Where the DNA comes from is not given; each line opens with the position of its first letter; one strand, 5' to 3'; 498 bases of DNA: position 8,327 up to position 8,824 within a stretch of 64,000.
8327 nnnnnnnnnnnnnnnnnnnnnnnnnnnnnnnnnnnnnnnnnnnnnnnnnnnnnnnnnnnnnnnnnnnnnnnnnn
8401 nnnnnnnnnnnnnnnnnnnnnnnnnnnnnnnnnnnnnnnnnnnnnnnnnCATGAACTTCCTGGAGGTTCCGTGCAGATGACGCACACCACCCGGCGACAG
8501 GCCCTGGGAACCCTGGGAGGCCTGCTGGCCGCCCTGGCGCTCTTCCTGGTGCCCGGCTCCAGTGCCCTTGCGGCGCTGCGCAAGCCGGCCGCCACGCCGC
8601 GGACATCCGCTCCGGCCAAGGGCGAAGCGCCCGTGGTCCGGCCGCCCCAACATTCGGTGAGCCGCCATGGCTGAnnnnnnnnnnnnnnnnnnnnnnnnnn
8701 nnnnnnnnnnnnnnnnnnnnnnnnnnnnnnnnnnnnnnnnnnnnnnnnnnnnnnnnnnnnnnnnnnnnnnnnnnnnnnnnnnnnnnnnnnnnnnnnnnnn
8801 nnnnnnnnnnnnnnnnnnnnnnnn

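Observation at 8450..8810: Candidate undescribed small Tat/Sec-signal subunit encoded between actA and actB, with ambiguous actB start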

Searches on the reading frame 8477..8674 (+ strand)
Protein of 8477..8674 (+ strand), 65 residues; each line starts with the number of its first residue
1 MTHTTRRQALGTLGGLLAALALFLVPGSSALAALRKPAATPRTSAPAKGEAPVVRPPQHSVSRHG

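Call 6: search_protein_families(library=ncbifam, proteins=[window:8477-8674:+], max_evalue=0.1)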
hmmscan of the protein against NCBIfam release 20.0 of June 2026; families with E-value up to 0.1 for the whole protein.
window:8477-8674:+ (65 aa): 2 families
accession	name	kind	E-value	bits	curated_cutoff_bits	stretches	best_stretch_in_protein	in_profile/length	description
NF047833.1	TyroCdyMelC1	equivalog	0.0046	17.1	120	1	1-41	1-40/127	apotyrosinase chaperone MelC1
TIGR01409.1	TAT_signal_seq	domain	0.053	13.9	16.7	1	4-30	1-29/29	twin-arginine translocation signal domain-containing protein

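Call 7: search_protein_families(library=pfam, proteins=[window:8477-8674:+], max_evalue=0.1)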
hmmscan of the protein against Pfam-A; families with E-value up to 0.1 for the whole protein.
window:8477-8674:+ (65 aa): 0 families

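Call 8: find_homologous_proteins(query=window:8477-8674:+, max_evalue=10)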
Query window:8477-8674:+ (65 aa): 5 proteins with E <= 10 among 270 candidates.
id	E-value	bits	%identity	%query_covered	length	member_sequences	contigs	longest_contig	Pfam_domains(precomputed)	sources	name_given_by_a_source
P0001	2.4e-31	124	98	100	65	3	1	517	-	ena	-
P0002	3.8e-26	107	88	100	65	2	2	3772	-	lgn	-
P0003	2.2e-24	102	83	100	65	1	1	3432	-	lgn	-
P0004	2.0e-19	86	75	100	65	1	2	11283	-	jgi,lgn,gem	-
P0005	2.5e-14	70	65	100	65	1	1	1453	-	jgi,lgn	-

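Call 11: find_encoding_contigs(protein=P0004, flank=8000)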
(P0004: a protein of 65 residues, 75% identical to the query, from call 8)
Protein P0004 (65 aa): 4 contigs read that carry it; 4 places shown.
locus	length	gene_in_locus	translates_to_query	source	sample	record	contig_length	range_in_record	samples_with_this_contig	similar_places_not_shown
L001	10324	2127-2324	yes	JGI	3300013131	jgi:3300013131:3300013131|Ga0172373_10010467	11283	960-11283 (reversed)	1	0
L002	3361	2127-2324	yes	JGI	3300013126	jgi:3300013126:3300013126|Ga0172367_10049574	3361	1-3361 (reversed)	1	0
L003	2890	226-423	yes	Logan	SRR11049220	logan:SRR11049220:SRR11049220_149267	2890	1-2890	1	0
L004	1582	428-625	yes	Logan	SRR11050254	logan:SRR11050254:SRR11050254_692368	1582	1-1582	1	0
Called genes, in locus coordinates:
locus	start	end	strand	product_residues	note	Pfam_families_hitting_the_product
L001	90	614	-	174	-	PF09537:DUF2383 (faint), PF13668:Ferritin_2 (weak), PF02915:Rubrerythrin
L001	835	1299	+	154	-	-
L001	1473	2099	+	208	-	PF02085:Cytochrom_CIII (faint), PF22113:Mtrc-MtrF_II-IV_dom (faint), PF14522:Cytochrome_C7 (weak), PF14537:Cytochrom_c3_2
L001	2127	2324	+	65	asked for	-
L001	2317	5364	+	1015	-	PF01568:Molydop_binding (faint), PF12838:Fer4_7 (weak), PF13237:Fer4_10 (faint), PF13247:Fer4_11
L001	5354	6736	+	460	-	PF03916:NrfD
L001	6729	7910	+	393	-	PF11821:ActD, PF00034:Cytochrom_C (weak), PF13442:Cytochrome_CBB3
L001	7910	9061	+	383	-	-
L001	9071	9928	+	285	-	PF13442:Cytochrome_CBB3 (weak)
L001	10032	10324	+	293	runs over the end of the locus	PF02630:SCO1-SenC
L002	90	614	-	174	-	PF09537:DUF2383 (faint), PF13668:Ferritin_2 (weak), PF02915:Rubrerythrin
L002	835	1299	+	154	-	-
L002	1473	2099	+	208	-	PF02085:Cytochrom_CIII (faint), PF22113:Mtrc-MtrF_II-IV_dom (faint), PF14522:Cytochrome_C7 (weak), PF14537:Cytochrom_c3_2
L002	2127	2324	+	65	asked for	-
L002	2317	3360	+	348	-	?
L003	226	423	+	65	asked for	-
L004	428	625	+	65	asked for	-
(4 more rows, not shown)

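Call 12: find_encoding_contigs(protein=P0005, flank=8000)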
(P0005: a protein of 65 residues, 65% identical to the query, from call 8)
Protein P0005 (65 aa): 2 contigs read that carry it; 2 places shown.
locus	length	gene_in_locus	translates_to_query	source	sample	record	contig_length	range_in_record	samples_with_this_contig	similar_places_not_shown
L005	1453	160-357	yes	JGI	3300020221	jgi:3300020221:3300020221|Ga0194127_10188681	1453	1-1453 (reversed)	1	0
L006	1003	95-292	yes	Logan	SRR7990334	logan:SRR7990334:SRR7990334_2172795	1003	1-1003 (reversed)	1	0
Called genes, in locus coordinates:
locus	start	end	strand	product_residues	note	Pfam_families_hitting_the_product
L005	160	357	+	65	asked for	-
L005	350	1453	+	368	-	?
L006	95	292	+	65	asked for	-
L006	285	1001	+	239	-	?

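Call 13: find_encoding_contigs(protein=P0003, flank=8000)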
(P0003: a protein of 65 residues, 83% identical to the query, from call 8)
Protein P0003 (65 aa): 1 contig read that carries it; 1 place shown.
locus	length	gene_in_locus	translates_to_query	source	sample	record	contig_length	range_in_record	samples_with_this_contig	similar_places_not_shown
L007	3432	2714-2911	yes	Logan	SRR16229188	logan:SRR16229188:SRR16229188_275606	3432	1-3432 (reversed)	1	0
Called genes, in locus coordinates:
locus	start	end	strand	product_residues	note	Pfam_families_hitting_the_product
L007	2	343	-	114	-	?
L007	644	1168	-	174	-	PF09537:DUF2383 (faint), PF13668:Ferritin_2 (faint), PF02915:Rubrerythrin, PF22277:EncFtn-like (faint)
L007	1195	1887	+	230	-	-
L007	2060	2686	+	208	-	PF02085:Cytochrom_CIII (faint), PF14522:Cytochrome_C7, PF14537:Cytochrom_c3_2 (weak)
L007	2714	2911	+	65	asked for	-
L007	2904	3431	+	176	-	?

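Call 14: find_encoding_contigs(protein=P0002, flank=8000)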
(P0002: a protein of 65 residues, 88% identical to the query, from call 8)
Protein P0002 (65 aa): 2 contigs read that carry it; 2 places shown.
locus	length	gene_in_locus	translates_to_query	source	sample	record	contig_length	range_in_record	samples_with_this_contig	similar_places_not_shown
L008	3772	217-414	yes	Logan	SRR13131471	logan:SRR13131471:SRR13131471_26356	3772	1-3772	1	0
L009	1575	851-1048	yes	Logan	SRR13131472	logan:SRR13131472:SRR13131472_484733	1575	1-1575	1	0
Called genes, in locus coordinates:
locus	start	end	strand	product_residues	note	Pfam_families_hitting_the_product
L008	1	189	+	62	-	?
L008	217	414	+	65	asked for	-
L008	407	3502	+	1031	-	PF01568:Molydop_binding (weak), PF12838:Fer4_7 (weak), PF13247:Fer4_11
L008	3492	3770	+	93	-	?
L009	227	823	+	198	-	PF14522:Cytochrome_C7, PF14537:Cytochrom_c3_2 (weak)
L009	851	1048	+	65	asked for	-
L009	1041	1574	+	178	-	?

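Call 15: find_encoding_contigs(protein=P0001, flank=8000)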
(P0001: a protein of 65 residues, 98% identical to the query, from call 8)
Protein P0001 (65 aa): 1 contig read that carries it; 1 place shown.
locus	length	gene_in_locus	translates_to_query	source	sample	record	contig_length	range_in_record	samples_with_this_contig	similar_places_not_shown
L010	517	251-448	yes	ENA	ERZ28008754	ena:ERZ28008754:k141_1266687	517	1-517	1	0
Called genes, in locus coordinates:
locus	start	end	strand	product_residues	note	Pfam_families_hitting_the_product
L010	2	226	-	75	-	?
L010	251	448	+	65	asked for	-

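Call 54: search_solved_structures(query=A3, max_evalue=10)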
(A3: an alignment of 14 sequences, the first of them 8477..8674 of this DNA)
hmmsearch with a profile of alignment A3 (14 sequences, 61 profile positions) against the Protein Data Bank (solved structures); distinct sequences matched with E-value up to 10: 11.
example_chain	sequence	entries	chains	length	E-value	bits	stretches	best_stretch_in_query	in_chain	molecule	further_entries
8etq_A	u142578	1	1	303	0.012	19.4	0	1-17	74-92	k-cTRP5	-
8iuf_QK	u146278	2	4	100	0.028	18.1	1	4-35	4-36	Ubiquinol-cytochrome-C reductase complex subunit IX, mitochondrial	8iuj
4mco_A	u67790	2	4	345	0.39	14.5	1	4-35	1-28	TRAP dicarboxylate transporter-DctP subunit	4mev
6xa1_NC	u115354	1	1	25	0.45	14.3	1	9-27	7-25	Stalled Nascent chain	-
3c75_L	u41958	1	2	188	0.68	13.7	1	3-44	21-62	Methylamine dehydrogenase light chain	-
7xk8_R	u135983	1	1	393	0.8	13.5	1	3-30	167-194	Neuromedin-U receptor 2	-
2zzv_A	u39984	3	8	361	0.82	13.4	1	1-23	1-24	ABC transporter, solute-binding protein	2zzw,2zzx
7w55_R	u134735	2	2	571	1.1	13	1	3-30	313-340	Neuromedin-U receptor 2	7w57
7y5e_GL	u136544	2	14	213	1.3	12.8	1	4-32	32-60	PSII_Pbs31 domain-containing protein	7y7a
5bpk_A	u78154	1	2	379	1.5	12.6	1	6-35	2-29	Gamma-glutamyltranspeptidase (Ggt)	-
7dtd_B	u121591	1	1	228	5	10.9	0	10-35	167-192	Sodium channel subunit beta-4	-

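Call 57: search_protein_representatives(alignment_id=A1)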
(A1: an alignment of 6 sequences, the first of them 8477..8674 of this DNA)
Query: 6 sequences, 65 profile positions. Proteins with E-value up to 0.001 (for the whole library): 3; up to 1e-10: 1; up to 1e-30: 0. The best 3 are listed.
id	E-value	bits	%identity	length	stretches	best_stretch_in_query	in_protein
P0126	2.0e-12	63.3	-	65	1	1-65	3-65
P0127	4.5e-10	55.7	-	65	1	1-64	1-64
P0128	7.0e-05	39.1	-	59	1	1-65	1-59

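Call 58: find_homologous_proteins(query=A3, max_evalue=10)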
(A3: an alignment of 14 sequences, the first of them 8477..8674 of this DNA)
Query A3 (14 sequences) (65 aa, profile of the alignment): 75 proteins with E <= 10 among 5232 candidates.
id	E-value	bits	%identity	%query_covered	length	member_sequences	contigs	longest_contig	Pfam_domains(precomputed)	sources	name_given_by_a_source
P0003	1.7e-22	97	83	100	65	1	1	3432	-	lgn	-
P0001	1.2e-20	91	98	100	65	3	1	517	-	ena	-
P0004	1.4e-20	91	75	100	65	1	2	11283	-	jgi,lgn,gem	-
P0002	3.8e-20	90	88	100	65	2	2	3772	-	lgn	-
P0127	3.5e-19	87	47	98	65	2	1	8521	-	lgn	-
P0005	6.5e-19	86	65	100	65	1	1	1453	-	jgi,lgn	-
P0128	3.0e-14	71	48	100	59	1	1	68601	-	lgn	-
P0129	6.7e-13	67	-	-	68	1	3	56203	-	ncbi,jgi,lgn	-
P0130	2.7e-12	65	-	-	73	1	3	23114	-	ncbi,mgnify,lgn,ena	mgnify:CR=1 FL=1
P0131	2.6e-11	62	-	-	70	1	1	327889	-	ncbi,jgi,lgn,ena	ncbi:MAG: hypothetical protein ABR936_00275 [Bacteroidota bacterium]|jgi:hypothetical protein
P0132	6.0e-11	60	-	-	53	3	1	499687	-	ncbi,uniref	ncbi:hypothetical protein ACSSWA_03070 [Melioribacter sp. Ez-97]|uniref:hypothetical protein n=1 Tax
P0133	7.1e-11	60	46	100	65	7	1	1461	-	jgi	jgi:hypothetical protein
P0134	9.2e-11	60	43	100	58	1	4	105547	-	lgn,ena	-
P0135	1.7e-10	59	-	-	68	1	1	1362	-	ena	-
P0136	1.9e-10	59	52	100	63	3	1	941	-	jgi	jgi:hypothetical protein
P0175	5.9e-6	44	-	-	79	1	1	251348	-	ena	-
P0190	1.8e-4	40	-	-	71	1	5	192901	-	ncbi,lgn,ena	-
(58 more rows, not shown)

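Call 63: find_encoding_contigs(protein=P0175, flank=6000, max_places=1)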
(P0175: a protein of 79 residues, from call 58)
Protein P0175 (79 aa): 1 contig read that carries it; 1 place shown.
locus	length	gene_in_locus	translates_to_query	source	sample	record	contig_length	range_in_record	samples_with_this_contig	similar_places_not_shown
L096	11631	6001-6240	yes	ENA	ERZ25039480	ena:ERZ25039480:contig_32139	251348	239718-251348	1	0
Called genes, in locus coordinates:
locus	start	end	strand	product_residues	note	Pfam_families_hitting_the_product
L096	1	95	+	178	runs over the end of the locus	PF02525:Flavodoxin_2, PF03358:FMN_red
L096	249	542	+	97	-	-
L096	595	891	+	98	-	-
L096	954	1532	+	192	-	PF04264:YceI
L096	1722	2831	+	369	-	PF00365:PFK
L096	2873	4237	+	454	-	PF13185:GAF_2, PF01590:GAF (weak), PF00512:HisKA, PF02518:HATPase_c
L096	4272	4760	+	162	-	PF00710:Asparaginase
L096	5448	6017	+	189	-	PF02085:Cytochrom_CIII (weak), PF14537:Cytochrom_c3_2 (faint), PF14522:Cytochrome_C7 (weak)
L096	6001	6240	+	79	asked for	-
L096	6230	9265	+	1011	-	PF13183:Fer4_8 (faint), PF04879:Molybdop_Fe4S4, PF00384:Molybdopterin (weak), PF01568:Molydop_binding (weak), PF12838:Fer4_7 (weak), PF13247:Fer4_11 (weak)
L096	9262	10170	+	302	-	PF03916:NrfD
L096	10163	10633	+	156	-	-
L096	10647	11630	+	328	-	?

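Call 64: find_encoding_contigs(protein=P0190, flank=6000, max_places=1)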
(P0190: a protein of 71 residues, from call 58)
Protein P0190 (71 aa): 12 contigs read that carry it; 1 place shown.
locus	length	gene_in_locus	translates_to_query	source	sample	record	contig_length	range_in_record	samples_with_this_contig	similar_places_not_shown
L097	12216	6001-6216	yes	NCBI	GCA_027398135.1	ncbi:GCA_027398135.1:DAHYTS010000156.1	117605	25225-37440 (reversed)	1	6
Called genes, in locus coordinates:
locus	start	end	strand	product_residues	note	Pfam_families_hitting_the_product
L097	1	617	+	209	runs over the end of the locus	PF02223:Thymidylate_kin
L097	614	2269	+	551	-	PF22694:CtpB_N-like (faint), PF13180:PDZ_2 (weak), PF17820:PDZ_6 (weak), PF03572:Peptidase_S41, PF28547:CHD_PDZ-protease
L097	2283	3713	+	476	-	PF01565:FAD_binding_4, PF02913:FAD-oxidase_C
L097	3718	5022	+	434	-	PF13187:Fer4_9 (faint), PF00037:Fer4 (faint), PF12797:Fer4_2 (faint), PF12838:Fer4_7, PF13183:Fer4_8, PF13484:Fer4_16 (weak), PF13534:Fer4_17, PF02754:CCG, +2 more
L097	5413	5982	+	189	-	PF02085:Cytochrom_CIII (faint), PF14537:Cytochrom_c3_2 (faint), PF09699:Paired_CXXCH_1 (faint), PF14522:Cytochrome_C7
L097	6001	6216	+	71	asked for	-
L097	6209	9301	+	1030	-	PF00384:Molybdopterin (weak), PF12838:Fer4_7 (weak), PF13237:Fer4_10 (faint), PF13247:Fer4_11 (weak)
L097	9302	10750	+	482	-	PF03916:NrfD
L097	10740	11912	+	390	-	PF11821:ActD, PF13442:Cytochrome_CBB3, PF00034:Cytochrom_C (faint)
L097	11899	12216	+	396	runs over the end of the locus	-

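Call 76: predict_structure(alignment_id=A4)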
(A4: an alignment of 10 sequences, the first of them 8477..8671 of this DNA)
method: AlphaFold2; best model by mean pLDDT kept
length: 65 residues; sequences in the alignment: 10
mean_pLDDT: 63.9   pTM: 0.25
mean pLDDT of the five models: 63.9, 63.6, 62.8, 61.2, 60.4
residues with pLDDT >= 90: 0; 70-90: 19; 50-70: 44; < 50: 2
segments of 3 or more residues with pLDDT < 50: none
pLDDT, mean of each block of 10 residues (from residue 1): 63 80 62 56 54 70 62
secondary structure, 60 per line:
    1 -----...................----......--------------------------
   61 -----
elements in order: H6-24 H29-34

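Call 84: find_related_loci(query=A4, collection=metagenome_contigs, flank=1500)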
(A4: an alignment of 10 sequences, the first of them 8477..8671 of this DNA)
Query A4 (65 aa) in metagenome_contigs; peptide patterns used: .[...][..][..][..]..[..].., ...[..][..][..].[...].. (x = any residue, [..] = any of these).
168 stretches matched a pattern; 3 encode a relative of the query (tblastn E <= 1e-3); 3 distinct loci.
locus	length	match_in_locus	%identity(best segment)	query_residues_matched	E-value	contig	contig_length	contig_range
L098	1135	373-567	100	1-65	7e-40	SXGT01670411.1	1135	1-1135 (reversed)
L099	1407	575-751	54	1-65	1e-12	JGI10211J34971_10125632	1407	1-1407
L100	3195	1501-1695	75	1-65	2e-11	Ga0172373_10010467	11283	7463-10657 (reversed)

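Call 91: predict_structure(alignment_id=A5)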
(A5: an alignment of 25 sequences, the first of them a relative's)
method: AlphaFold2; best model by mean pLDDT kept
length: 68 residues; sequences in the alignment: 25
mean_pLDDT: 75.2   pTM: 0.29
mean pLDDT of the five models: 75.2, 73.9, 73.4, 72.1, 70.8
residues with pLDDT >= 90: 0; 70-90: 51; 50-70: 15; < 50: 2
segments of 3 or more residues with pLDDT < 50: none
pLDDT, mean of each block of 10 residues (from residue 1): 78 83 85 76 68 78 56
secondary structure, 60 per line:
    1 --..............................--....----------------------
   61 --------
elements in order: H3-32 H35-38
